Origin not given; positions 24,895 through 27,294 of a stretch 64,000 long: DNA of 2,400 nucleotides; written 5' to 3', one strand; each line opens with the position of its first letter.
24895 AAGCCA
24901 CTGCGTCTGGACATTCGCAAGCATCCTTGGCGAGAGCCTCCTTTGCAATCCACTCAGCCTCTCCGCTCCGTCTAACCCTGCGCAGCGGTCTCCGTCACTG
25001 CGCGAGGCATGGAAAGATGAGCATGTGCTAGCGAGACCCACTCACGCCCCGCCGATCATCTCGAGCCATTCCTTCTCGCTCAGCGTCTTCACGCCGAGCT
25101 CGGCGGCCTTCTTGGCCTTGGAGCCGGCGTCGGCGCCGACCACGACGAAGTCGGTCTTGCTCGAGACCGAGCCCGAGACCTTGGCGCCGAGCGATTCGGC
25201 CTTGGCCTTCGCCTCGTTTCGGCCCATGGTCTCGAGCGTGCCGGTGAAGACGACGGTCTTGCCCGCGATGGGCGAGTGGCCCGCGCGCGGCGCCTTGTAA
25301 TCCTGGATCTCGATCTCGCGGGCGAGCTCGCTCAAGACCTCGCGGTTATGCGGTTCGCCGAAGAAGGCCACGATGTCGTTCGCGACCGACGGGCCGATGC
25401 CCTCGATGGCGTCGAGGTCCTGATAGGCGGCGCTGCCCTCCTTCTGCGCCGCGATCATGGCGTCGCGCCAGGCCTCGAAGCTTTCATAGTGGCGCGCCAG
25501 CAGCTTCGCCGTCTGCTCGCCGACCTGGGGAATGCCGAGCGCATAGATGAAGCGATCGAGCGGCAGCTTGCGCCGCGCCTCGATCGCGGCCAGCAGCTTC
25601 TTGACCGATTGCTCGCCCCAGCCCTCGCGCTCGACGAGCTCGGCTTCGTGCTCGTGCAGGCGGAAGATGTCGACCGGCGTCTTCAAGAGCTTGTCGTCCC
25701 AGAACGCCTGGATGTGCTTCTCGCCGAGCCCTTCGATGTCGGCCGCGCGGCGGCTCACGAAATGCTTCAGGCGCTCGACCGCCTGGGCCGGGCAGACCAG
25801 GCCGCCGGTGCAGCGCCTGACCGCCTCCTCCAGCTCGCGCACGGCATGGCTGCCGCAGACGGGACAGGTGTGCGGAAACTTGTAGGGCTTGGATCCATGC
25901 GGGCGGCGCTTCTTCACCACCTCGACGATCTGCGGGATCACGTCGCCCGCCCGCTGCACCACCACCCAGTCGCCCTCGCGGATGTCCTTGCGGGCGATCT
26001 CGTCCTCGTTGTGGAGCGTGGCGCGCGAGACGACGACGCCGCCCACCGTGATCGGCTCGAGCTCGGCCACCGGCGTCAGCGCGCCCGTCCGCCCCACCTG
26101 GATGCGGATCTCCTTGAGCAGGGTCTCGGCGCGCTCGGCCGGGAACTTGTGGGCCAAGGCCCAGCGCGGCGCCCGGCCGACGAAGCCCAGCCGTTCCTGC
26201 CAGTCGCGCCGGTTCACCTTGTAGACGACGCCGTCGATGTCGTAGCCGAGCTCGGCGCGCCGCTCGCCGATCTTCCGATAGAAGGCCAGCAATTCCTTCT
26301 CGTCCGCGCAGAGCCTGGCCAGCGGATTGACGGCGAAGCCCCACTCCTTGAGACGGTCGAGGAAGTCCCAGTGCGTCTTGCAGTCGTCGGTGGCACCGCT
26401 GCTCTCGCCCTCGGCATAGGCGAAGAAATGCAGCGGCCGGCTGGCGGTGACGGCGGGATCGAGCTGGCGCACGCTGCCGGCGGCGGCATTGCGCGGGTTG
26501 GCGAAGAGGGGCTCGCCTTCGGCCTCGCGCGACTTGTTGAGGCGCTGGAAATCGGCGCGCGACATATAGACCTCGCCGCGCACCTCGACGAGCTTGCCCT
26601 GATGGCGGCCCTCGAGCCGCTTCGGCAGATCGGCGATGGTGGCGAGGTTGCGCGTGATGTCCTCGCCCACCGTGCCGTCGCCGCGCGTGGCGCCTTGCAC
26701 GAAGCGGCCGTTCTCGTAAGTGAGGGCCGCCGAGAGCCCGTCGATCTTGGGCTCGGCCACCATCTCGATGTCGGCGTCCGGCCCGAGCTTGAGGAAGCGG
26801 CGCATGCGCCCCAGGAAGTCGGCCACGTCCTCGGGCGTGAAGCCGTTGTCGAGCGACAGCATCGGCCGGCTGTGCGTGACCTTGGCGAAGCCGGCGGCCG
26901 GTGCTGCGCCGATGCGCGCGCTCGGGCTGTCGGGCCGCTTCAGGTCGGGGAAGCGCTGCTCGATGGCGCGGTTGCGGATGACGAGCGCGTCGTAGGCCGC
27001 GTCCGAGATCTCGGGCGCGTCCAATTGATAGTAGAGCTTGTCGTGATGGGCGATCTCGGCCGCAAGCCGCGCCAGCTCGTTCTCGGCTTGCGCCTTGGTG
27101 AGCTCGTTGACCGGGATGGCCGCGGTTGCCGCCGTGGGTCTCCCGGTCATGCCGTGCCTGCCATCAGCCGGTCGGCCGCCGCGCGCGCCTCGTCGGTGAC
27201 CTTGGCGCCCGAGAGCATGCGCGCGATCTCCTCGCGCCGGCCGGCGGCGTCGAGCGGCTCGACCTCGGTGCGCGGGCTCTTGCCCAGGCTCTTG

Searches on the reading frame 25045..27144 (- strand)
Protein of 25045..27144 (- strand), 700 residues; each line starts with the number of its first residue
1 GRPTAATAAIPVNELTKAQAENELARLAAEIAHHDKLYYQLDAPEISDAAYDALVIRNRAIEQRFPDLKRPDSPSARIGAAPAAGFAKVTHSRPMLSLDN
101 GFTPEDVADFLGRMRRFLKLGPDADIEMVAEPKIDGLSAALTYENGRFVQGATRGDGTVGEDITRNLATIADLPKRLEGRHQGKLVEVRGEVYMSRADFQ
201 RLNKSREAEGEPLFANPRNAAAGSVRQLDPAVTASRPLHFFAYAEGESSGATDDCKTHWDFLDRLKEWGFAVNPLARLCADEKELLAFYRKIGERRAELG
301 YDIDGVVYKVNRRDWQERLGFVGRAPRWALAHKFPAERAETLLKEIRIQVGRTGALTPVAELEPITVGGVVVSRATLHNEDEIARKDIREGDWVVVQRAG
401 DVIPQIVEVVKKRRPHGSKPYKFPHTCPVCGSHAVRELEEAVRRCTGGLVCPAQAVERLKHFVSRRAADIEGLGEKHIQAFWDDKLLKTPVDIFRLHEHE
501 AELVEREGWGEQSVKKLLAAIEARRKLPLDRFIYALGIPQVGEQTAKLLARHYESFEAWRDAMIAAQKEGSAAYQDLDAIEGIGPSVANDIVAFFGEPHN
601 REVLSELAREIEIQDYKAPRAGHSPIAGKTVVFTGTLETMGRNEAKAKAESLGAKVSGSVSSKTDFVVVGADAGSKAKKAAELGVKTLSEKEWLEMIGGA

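Call 49: search_protein_families(library=pfam, proteins=[window:25045-27144:-], max_evalue=0.001)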
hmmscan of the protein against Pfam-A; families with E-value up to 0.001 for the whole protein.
window:25045-27144:- (700 aa): 8 families
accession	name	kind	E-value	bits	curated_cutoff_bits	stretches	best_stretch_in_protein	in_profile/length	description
PF01653.23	DNA_ligase_aden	-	5.7e-95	318.1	27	1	84-337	2-253/253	NAD-dependent DNA ligase adenylation domain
PF03120.22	DNA_ligase_OB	-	3e-35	120.4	32.9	1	340-416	1-77/79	NAD-dependent DNA ligase OB-fold domain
PF12826.13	HHH_2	-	6.6e-18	65.1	27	1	531-604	1-64/64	Helix-hairpin-helix motif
PF00533.33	BRCT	-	5.2e-14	52.7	21.3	1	626-697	6-78/78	BRCA1 C Terminus (BRCT) domain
PF03119.21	DNA_ligase_ZBD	-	4.1e-10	39.8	25.8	1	426-453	1-27/27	NAD-dependent DNA ligase C4 zinc finger domain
PF14520.12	HHH_5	-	9.8e-06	26.4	27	0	534-594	3-54/57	Helix-hairpin-helix domain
PF12738.14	PTCB-BRCT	-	9.2e-05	22.8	22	1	634-689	6-60/63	twin BRCT domain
PF22745.1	Nlig-Ia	-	0.00013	23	27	1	21-66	3-48/92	DNA ligase-like, N-terminal NAD+-binding domain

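Call 50: find_homologous_proteins(query=window:25045-27144:-, max_evalue=1e-100)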
Query window:25045-27144:- (700 aa): 8000 proteins with E <= 1e-100 among 8000 candidates; the best 120 are listed.
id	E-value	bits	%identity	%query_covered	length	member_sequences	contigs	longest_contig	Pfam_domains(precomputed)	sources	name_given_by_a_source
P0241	0.0e+0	1574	100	100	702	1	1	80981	PF12826.14,PF03120.23,PF14520.13,PF01653.24,PF00533.34,PF03119.22,PF22745.3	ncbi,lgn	ncbi:MAG: NAD-dependent DNA ligase LigA [Pseudomonadota bacterium]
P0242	0.0e+0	1502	95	100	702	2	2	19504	PF12826.14,PF03120.23,PF14520.13,PF01653.24,PF00533.34,PF03119.22,PF22745.3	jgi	jgi:DNA ligase (NAD+)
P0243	0.0e+0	1417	89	100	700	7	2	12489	PF12826.14,PF03120.23,PF14520.13,PF01653.24,PF00533.34,PF03119.22,PF22745.3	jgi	jgi:DNA ligase (NAD+)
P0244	0.0e+0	1411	89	100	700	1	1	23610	PF12826.14,PF03120.23,PF01653.24,PF00533.34,PF03119.22,PF22745.3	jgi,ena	-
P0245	0.0e+0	1402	88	99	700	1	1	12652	PF12826.14,PF03120.23,PF01653.24,PF00533.34,PF03119.22,PF22745.3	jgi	jgi:DNA ligase (NAD+)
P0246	0.0e+0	1395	88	100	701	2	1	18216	PF12826.14,PF03120.23,PF14520.13,PF01653.24,PF00533.34,PF03119.22,PF22745.3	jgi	jgi:DNA ligase (NAD+)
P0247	0.0e+0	1290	80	100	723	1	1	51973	PF12826.14,PF03120.23,PF14520.13,PF01653.24,PF00533.34,PF03119.22,PF22745.3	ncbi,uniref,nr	ncbi:MAG TPA: NAD-dependent DNA ligase LigA [Hypericibacter adhaerens]|uniref:NAD-dependent DNA liga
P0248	0.0e+0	1281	81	100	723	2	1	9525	PF12826.14,PF03120.23,PF14520.13,PF01653.24,PF00533.34,PF03119.22,PF22745.3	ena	-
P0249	0.0e+0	1275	80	98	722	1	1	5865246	PF12826.14,PF03120.23,PF14520.13,PF01653.24,PF00533.34,PF03119.22,PF22745.3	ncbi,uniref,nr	ncbi:DNA ligase [Hypericibacter adhaerens]|uniref:DNA ligase n=1 Tax=Hypericibacter adhaerens TaxID=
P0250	0.0e+0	1245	80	100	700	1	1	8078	PF12826.14,PF03120.23,PF14520.13,PF01653.24,PF00533.34,PF03119.22,PF22745.3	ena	-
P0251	0.0e+0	1240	81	98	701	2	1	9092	PF12826.14,PF03120.23,PF14520.13,PF01653.24,PF00533.34,PF03119.22,PF22745.3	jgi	jgi:DNA ligase (NAD+)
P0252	0.0e+0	1228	78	100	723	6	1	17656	PF12826.14,PF03120.23,PF14520.13,PF01653.24,PF00533.34,PF03119.22,PF22745.3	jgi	jgi:DNA ligase (NAD+)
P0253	0.0e+0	1216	79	99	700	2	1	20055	PF12826.14,PF03120.23,PF14520.13,PF01653.24,PF00533.34,PF03119.22,PF22745.3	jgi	-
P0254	0.0e+0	1212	80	98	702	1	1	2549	PF12826.14,PF03120.23,PF01653.24,PF00533.34,PF03119.22,PF22745.3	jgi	jgi:DNA ligase (NAD+)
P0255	0.0e+0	1197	76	100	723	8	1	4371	PF12826.14,PF03120.23,PF14520.13,PF01653.24,PF00533.34,PF03119.22,PF22745.3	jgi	jgi:DNA ligase (NAD+)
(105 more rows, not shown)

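Call 51: find_encoding_contigs(protein=P0242, flank=6000, max_places=2)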
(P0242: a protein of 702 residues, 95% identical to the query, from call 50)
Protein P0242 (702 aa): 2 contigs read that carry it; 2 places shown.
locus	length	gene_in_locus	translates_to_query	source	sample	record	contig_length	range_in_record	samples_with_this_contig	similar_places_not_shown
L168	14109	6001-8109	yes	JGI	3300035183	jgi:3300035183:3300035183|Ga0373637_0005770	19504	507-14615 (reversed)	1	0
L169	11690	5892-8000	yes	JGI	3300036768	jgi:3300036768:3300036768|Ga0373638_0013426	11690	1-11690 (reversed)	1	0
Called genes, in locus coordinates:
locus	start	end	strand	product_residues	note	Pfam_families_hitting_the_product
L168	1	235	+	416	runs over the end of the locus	PF14450:FtsA (weak), PF02491:SHS2_FTSA, PF06723:MreB_Mbl, PF11104:PilM_2 (weak), PF14450:FtsA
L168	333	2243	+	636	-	PF00091:Tubulin, PF12327:FtsZ_C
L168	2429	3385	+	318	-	PF03331:LpxC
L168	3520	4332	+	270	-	PF13512:TPR_18, PF13525:YfiO, PF00515:TPR_1 (faint), PF07719:TPR_2 (faint), PF09976:TPR_21 (faint), PF13174:TPR_6 (faint), PF13428:TPR_14 (faint), PF13432:TPR_16 (weak), +1 more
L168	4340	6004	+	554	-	PF02463:SMC_N, PF13476:AAA_23 (weak), PF13304:AAA_21 (weak)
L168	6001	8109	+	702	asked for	PF22745:Nlig-Ia, PF01653:DNA_ligase_aden, PF03120:OB_DNA_ligase, PF03119:DNA_ligase_ZBD, PF14520:HHH_5 (faint), PF12826:HHH_2, PF00533:BRCT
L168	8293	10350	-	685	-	PF01321:Creatinase_N, PF16189:Creatinase_N_2, PF00557:Peptidase_M24, PF16188:Peptidase_M24_C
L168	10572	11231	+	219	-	PF06568:YjiS-like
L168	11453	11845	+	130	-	-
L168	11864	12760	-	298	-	PF06325:PrmA, PF01135:PCMT, PF05175:MTS, PF13489:Methyltransf_23 (weak), PF13847:Methyltransf_31, PF08241:Methyltransf_11, PF08242:Methyltransf_12 (weak), PF13649:Methyltransf_25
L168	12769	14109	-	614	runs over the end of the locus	?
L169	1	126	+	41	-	?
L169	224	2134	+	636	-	PF00091:Tubulin, PF12327:FtsZ_C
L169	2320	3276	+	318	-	PF03331:LpxC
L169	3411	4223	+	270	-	PF13512:TPR_18, PF13525:YfiO, PF00515:TPR_1 (faint), PF07719:TPR_2 (faint), PF09976:TPR_21 (faint), PF13174:TPR_6 (faint), PF13428:TPR_14 (faint), PF13432:TPR_16 (weak), +1 more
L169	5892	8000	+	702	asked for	PF22745:Nlig-Ia, PF01653:DNA_ligase_aden, PF03120:OB_DNA_ligase, PF03119:DNA_ligase_ZBD, PF14520:HHH_5 (faint), PF12826:HHH_2, PF00533:BRCT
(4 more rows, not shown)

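Call 52: find_encoding_contigs(protein=P0244, flank=6000, max_places=2)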
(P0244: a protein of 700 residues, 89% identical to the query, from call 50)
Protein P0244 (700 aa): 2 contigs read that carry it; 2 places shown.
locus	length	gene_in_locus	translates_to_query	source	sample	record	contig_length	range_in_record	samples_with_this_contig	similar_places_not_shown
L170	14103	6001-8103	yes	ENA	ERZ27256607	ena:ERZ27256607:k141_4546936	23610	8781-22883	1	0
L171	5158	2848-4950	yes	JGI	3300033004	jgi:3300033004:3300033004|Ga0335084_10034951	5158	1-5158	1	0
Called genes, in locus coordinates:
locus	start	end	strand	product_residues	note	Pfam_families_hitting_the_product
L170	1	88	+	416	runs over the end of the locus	PF02491:SHS2_FTSA, PF11104:PilM_2 (weak), PF06723:MreB_Mbl, PF14450:FtsA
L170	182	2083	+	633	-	PF00091:Tubulin, PF12327:FtsZ_C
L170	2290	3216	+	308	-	PF03331:LpxC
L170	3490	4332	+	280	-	PF13428:TPR_14 (faint), PF13432:TPR_16 (faint), PF14559:TPR_19 (faint), PF13512:TPR_18, PF13525:YfiO, PF07719:TPR_2 (faint), PF13174:TPR_6 (faint)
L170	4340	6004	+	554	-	PF02463:SMC_N, PF13476:AAA_23 (weak), PF13304:AAA_21 (faint)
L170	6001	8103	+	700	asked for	PF22745:Nlig-Ia, PF01653:DNA_ligase_aden, PF03120:OB_DNA_ligase, PF03119:DNA_ligase_ZBD, PF12826:HHH_2, PF00533:BRCT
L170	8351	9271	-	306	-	PF00126:HTH_1, PF03466:LysR_substrate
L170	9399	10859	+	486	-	PF05977:MFS_3, PF07690:MFS_1, PF00083:Sugar_tr (weak), PF12832:MFS_1_like (faint)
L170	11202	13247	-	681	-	PF01321:Creatinase_N, PF16189:Creatinase_N_2, PF00557:Peptidase_M24, PF16188:Peptidase_M24_C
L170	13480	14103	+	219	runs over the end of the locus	PF06568:YjiS-like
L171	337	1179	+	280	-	PF13432:TPR_16 (faint), PF13428:TPR_14 (faint), PF14559:TPR_19 (faint), PF13512:TPR_18, PF13525:YfiO, PF07719:TPR_2 (faint), PF13174:TPR_6 (faint)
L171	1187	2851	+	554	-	PF02463:SMC_N, PF13476:AAA_23 (weak), PF13304:AAA_21 (faint)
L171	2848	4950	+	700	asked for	PF22745:Nlig-Ia, PF01653:DNA_ligase_aden, PF03120:OB_DNA_ligase, PF03119:DNA_ligase_ZBD, PF12826:HHH_2, PF00533:BRCT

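Call 53: find_encoding_contigs(protein=P0249, flank=6000, max_places=2)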
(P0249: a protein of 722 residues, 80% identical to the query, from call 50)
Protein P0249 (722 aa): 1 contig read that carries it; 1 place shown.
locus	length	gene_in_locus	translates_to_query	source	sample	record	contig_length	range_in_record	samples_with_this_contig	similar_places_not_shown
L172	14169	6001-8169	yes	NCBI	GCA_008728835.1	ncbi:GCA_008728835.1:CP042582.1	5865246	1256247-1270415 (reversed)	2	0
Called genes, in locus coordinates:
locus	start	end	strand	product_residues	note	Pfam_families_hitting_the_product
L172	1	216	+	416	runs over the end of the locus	PF02491:SHS2_FTSA, PF11104:PilM_2 (weak), PF06723:MreB_Mbl, PF14450:FtsA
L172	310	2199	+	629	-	PF00091:Tubulin, PF12327:FtsZ_C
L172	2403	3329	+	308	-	PF03331:LpxC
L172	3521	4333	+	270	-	PF13428:TPR_14 (faint), PF13432:TPR_16 (faint), PF13512:TPR_18, PF13525:YfiO, PF07719:TPR_2 (faint), PF13174:TPR_6 (faint), PF14559:TPR_19 (faint)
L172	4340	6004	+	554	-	PF02463:SMC_N, PF13476:AAA_23 (weak), PF13304:AAA_21 (faint)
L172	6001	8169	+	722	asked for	PF14520:HHH_5 (faint), PF22745:Nlig-Ia, PF01653:DNA_ligase_aden, PF03120:OB_DNA_ligase, PF03119:DNA_ligase_ZBD, PF12826:HHH_2, PF00533:BRCT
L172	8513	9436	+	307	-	PF01548:DEDD_Tnp_IS110, PF02371:Transposase_20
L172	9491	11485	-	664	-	PF01321:Creatinase_N, PF16189:Creatinase_N_2, PF00557:Peptidase_M24, PF16188:Peptidase_M24_C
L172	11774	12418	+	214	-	PF06568:YjiS-like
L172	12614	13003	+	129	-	-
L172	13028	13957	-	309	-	PF06325:PrmA, PF01135:PCMT (weak), PF05175:MTS, PF13489:Methyltransf_23, PF08241:Methyltransf_11 (weak), PF08242:Methyltransf_12 (weak), PF13649:Methyltransf_25, PF13847:Methyltransf_31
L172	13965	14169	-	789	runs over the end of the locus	PF00580:UvrD-helicase, PF13245:AAA_19, PF13604:AAA_30 (faint), PF13361:UvrD_C, PF13538:UvrD_C_2, PF21196:PcrA_UvrD_tudor (faint)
